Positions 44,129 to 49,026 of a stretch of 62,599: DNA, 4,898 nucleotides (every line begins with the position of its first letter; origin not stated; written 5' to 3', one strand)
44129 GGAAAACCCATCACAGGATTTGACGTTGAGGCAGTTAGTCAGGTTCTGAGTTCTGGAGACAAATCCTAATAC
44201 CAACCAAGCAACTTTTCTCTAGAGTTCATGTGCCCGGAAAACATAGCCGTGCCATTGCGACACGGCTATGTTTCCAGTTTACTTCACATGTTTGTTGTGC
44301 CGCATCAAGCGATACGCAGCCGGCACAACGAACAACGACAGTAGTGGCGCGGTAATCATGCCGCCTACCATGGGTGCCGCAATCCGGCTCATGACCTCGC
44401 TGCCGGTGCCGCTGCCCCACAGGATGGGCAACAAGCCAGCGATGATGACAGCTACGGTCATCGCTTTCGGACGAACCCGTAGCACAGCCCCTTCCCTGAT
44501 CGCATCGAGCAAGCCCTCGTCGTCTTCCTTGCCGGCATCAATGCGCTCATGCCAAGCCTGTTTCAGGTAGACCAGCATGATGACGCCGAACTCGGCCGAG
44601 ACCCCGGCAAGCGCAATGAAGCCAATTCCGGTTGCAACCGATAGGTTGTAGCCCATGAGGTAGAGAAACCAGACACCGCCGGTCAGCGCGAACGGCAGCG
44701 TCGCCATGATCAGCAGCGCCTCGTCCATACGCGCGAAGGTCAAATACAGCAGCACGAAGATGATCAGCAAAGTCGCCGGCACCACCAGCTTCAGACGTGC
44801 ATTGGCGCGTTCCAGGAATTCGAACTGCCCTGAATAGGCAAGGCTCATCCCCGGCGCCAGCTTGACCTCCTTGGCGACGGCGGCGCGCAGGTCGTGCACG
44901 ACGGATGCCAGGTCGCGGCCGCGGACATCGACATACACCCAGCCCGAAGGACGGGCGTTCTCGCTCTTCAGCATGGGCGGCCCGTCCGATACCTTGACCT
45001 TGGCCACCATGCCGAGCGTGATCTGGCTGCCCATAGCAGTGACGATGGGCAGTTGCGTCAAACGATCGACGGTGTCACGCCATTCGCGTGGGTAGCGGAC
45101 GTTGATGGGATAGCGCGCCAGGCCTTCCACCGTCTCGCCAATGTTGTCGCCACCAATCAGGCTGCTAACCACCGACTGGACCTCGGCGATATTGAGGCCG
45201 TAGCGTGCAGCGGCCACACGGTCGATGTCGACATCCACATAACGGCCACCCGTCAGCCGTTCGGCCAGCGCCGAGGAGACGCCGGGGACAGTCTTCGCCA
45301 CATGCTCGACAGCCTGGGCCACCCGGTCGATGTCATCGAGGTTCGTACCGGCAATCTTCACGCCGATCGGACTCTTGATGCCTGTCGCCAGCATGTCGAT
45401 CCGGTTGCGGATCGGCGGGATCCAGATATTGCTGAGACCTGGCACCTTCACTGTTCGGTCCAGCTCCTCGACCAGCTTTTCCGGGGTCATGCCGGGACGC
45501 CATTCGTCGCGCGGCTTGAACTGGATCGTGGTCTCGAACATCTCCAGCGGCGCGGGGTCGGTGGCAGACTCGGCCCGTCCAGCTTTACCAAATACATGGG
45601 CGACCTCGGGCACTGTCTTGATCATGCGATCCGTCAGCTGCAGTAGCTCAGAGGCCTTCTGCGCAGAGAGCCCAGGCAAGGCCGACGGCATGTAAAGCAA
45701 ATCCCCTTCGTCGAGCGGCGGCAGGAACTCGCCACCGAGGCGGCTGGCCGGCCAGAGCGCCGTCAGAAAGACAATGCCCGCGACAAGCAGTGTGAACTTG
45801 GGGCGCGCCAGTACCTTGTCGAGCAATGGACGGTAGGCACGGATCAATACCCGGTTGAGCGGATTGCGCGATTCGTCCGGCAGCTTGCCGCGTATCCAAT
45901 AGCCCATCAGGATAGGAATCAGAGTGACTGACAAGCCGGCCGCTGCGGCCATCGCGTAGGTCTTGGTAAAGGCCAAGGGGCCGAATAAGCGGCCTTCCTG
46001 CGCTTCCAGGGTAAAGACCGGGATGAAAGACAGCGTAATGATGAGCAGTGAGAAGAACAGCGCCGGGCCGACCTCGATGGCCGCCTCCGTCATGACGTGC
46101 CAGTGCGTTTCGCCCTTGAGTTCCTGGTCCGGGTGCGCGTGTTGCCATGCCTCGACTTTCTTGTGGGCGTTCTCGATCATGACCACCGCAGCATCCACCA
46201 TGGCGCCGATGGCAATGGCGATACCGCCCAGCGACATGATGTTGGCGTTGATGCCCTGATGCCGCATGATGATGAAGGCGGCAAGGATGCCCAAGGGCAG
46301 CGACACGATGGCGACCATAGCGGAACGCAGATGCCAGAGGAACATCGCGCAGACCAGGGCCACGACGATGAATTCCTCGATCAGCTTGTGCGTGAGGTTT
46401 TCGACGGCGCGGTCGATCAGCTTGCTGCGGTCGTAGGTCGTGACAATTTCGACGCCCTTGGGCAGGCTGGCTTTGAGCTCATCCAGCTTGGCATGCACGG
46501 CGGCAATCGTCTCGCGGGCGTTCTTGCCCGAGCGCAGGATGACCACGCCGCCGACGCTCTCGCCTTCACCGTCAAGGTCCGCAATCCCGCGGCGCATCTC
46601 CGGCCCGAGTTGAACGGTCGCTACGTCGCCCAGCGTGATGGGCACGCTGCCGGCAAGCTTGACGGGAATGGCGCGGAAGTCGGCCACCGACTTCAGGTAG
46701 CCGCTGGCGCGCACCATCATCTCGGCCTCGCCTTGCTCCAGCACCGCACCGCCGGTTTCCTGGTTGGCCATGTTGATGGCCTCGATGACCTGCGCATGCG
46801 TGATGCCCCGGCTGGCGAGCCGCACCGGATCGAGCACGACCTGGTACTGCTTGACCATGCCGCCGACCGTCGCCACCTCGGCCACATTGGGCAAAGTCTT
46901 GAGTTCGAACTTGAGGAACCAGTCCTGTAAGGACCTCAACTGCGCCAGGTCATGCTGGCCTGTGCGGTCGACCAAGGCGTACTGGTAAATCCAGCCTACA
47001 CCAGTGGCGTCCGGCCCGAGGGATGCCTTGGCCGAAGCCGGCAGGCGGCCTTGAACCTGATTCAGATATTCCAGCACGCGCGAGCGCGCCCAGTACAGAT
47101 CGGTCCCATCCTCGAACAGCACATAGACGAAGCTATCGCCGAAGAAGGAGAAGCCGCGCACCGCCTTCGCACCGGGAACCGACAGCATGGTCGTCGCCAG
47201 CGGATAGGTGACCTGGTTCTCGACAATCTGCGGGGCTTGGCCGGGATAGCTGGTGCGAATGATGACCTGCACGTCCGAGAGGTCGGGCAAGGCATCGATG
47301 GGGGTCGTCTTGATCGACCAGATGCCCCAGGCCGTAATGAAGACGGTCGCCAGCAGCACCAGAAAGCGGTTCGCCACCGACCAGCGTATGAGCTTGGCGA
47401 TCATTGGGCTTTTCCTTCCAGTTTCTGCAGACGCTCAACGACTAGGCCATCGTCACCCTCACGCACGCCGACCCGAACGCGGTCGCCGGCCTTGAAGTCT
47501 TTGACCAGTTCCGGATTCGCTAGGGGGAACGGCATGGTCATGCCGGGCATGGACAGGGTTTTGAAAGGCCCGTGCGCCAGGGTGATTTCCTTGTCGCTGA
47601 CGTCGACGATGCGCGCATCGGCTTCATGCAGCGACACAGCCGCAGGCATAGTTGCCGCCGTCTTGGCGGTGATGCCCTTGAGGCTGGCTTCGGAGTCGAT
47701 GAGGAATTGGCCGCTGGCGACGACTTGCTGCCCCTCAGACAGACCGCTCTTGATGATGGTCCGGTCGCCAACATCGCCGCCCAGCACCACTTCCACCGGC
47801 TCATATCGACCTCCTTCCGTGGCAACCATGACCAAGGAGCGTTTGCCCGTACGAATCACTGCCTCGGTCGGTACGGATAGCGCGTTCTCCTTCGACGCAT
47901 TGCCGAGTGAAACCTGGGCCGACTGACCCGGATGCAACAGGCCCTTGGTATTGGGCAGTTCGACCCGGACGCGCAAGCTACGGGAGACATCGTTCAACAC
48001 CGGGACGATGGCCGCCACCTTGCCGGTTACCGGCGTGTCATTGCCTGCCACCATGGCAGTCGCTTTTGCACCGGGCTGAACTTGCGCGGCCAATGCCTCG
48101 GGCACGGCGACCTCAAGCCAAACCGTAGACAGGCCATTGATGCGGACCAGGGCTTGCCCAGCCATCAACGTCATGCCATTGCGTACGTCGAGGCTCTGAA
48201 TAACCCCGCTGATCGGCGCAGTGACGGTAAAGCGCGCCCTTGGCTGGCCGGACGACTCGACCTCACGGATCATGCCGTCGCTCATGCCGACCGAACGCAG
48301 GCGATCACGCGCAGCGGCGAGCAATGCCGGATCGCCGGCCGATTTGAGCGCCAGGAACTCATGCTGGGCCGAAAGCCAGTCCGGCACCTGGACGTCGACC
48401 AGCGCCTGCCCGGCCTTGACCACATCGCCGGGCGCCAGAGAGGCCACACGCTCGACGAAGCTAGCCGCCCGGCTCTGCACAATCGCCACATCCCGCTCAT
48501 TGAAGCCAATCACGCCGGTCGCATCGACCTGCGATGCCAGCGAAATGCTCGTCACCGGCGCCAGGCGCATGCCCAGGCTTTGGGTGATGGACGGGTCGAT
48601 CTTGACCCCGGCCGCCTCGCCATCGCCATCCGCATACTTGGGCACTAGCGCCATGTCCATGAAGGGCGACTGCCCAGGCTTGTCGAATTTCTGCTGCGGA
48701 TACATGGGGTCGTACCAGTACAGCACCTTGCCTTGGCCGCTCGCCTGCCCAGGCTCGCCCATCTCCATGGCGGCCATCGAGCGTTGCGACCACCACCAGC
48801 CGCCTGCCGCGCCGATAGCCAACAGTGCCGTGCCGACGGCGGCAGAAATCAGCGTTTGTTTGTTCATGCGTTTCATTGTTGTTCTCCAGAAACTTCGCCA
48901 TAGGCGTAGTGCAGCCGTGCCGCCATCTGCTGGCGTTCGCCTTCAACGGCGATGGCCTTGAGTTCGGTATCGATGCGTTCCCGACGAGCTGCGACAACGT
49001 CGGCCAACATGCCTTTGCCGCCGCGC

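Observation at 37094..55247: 18.2-kb copper/thiol-redox island with transposon-like ends but no transposase, 9 nt downstream of tRNA-Arg(CCG)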

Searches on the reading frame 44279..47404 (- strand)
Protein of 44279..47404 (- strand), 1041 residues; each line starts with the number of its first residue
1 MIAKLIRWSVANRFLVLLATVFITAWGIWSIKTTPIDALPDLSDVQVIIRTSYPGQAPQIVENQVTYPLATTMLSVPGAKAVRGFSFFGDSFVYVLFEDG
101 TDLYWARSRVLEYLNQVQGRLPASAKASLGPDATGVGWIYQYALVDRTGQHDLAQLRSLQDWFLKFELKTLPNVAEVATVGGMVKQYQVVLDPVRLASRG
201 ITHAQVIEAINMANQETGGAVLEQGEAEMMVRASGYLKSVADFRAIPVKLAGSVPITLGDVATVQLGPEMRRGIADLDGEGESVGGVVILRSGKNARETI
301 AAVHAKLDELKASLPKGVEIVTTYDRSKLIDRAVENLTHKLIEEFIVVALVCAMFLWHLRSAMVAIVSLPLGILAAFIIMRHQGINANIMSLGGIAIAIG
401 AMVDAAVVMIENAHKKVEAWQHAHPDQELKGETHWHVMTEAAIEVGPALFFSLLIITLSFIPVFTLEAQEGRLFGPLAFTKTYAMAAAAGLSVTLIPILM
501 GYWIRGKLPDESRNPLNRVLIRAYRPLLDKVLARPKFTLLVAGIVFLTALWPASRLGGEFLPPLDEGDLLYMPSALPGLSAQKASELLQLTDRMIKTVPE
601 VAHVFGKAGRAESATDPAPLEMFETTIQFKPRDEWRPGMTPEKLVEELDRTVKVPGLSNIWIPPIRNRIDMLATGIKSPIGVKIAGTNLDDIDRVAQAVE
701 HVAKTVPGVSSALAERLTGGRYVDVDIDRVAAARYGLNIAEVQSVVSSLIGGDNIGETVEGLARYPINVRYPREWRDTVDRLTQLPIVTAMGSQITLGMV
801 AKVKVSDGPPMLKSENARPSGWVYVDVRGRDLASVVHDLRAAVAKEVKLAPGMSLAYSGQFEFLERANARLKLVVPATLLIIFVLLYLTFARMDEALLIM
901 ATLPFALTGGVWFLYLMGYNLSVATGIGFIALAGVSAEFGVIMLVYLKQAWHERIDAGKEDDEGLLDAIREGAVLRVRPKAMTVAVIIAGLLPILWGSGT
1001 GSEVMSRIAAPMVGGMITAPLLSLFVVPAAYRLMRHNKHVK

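Call 9: search_protein_families(library=pfam, proteins=[window:44279-47404:-], max_evalue=0.01)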
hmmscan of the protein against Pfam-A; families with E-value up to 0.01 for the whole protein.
window:44279-47404:- (1041 aa): 1 family
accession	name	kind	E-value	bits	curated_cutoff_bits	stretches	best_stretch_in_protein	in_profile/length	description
PF00873.25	ACR_tran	-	1e-233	778.8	28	1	6-1034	2-1020/1021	AcrB/AcrD/AcrF family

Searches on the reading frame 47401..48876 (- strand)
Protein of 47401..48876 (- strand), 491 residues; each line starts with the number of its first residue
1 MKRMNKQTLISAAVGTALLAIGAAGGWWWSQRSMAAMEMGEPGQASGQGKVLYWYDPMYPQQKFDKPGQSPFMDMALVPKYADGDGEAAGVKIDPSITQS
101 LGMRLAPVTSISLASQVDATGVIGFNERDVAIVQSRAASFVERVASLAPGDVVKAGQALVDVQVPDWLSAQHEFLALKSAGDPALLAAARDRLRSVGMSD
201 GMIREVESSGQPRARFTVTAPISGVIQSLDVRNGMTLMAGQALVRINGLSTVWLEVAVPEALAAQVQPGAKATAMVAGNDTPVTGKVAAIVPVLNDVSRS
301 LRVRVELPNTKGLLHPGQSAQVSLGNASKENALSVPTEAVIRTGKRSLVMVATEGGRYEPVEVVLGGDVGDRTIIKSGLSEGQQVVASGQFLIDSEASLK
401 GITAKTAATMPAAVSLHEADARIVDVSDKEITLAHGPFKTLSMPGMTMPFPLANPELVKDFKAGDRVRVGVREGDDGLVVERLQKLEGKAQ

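Call 9: search_protein_families(library=pfam, proteins=[window:47401-48876:-], max_evalue=0.01)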
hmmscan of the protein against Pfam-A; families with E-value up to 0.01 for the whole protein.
window:47401-48876:- (491 aa): 7 families
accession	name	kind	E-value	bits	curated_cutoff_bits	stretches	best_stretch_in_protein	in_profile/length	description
PF16576.10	HlyD_D23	-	5.9e-62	209.2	30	1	113-319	2-213/214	Barrel-sandwich domain of CusB or HlyD membrane-fusion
PF11604.15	CusF_Ec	-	2.5e-21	75.7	27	1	417-485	2-72/72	Copper binding periplasmic protein CusF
PF13437.12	HlyD_3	-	1.2e-17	65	22.2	1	217-317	1-106/106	HlyD family secretion protein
PF16572.11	HlyD_D4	-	3e-17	62.7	26.4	1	159-210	1-53/55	Long alpha hairpin domain of cation efflux system protein, CusB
PF19335.5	HMBD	-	6e-11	42.5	23.6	1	53-80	1-28/28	Heavy metal binding domain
PF00529.27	CusB_dom_1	-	2e-05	25.2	26.5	1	171-386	12-88/89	Cation efflux system protein CusB domain 1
PF00364.28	Biotin_lipoyl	-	5.4e-05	23.4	22.1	0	216-246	43-73/73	Biotin-requiring enzyme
